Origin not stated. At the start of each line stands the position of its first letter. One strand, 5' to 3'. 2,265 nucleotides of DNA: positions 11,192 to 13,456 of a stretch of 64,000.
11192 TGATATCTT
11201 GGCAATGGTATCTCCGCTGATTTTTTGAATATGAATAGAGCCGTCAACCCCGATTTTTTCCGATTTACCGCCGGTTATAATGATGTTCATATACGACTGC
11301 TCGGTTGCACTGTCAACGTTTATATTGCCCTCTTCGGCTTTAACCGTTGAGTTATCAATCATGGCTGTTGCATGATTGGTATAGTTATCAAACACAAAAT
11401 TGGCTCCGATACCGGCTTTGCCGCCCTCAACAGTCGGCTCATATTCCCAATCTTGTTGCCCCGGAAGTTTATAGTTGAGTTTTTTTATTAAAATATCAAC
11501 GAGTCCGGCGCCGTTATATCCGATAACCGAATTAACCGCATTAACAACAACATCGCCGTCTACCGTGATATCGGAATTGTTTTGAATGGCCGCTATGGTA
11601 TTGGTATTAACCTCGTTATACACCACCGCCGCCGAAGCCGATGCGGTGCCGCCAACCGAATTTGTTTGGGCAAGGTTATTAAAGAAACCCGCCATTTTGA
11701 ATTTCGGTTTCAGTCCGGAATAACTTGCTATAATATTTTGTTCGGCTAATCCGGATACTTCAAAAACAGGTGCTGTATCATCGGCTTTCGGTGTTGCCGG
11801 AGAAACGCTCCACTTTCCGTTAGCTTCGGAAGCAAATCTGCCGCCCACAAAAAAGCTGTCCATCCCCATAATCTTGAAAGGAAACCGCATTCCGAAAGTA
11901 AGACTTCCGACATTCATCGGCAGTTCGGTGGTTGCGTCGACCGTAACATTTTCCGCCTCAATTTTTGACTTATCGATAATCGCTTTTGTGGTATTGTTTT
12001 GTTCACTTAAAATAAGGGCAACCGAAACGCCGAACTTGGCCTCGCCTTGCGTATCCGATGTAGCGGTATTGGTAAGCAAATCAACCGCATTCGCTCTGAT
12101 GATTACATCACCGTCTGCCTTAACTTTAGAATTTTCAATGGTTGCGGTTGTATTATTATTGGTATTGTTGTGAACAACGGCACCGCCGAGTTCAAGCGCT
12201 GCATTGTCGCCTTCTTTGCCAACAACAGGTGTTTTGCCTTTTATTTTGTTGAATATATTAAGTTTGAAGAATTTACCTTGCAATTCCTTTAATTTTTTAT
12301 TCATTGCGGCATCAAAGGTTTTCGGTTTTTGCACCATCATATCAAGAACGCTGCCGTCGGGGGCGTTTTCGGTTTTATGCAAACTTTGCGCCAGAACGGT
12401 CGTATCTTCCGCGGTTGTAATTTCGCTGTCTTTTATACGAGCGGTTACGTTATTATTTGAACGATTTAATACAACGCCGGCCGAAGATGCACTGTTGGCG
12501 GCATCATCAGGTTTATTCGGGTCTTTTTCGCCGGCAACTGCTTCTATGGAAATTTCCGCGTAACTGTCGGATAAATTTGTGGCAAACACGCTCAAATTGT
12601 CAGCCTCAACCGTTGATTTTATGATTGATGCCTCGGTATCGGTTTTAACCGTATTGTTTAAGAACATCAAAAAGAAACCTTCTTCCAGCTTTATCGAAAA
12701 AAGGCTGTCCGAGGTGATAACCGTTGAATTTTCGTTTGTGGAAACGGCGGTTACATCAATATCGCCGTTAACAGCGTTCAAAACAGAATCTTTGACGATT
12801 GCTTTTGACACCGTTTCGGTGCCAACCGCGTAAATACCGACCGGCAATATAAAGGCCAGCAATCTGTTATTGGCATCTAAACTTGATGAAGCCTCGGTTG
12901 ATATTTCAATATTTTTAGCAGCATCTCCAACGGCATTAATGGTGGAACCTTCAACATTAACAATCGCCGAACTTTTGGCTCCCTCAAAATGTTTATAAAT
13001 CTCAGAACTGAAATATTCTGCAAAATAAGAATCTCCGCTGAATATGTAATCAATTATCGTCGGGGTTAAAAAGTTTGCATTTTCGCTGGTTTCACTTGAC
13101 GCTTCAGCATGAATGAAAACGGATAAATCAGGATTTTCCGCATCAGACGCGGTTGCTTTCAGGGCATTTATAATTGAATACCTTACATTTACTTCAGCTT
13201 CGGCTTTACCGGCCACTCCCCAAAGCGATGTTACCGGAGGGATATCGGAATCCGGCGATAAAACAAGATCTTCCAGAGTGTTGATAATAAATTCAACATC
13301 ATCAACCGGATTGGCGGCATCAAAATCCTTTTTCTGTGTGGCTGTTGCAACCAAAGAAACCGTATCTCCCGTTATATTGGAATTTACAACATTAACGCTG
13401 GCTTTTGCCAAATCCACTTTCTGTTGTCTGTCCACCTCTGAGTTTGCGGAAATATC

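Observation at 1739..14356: Orphan 4,205-aa TpsA adhesin with an acidic/basic low-complexity insert, a coding homopolymer, and a distinct C-terminal domain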

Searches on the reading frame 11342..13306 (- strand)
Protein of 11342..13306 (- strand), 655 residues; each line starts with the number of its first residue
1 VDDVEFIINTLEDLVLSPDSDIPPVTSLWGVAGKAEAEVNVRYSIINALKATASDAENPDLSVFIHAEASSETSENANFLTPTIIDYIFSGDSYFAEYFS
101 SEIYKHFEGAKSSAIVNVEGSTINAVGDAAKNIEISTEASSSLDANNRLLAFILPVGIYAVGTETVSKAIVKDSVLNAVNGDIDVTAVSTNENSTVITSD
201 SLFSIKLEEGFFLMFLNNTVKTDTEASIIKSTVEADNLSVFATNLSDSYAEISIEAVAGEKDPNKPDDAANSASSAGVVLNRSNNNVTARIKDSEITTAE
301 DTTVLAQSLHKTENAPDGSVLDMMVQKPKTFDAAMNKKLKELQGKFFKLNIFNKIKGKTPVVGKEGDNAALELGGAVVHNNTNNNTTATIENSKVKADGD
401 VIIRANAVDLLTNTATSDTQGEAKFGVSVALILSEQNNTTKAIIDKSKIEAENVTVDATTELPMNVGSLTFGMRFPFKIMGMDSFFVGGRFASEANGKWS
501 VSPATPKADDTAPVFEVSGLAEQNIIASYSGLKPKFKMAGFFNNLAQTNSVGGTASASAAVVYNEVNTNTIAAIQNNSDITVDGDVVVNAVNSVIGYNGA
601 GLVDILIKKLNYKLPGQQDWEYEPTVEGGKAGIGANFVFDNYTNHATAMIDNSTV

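Call 8: search_protein_families(library=pfam, proteins=[window:11342-13306:-], max_evalue=10)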
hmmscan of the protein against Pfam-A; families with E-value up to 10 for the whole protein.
window:11342-13306:- (655 aa): 1 family
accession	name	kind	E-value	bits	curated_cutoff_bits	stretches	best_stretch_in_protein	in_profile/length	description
PF11537.13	NitrOD5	-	0.009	16.6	27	1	314-357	31-74/94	Nitrosopumilus output domain 5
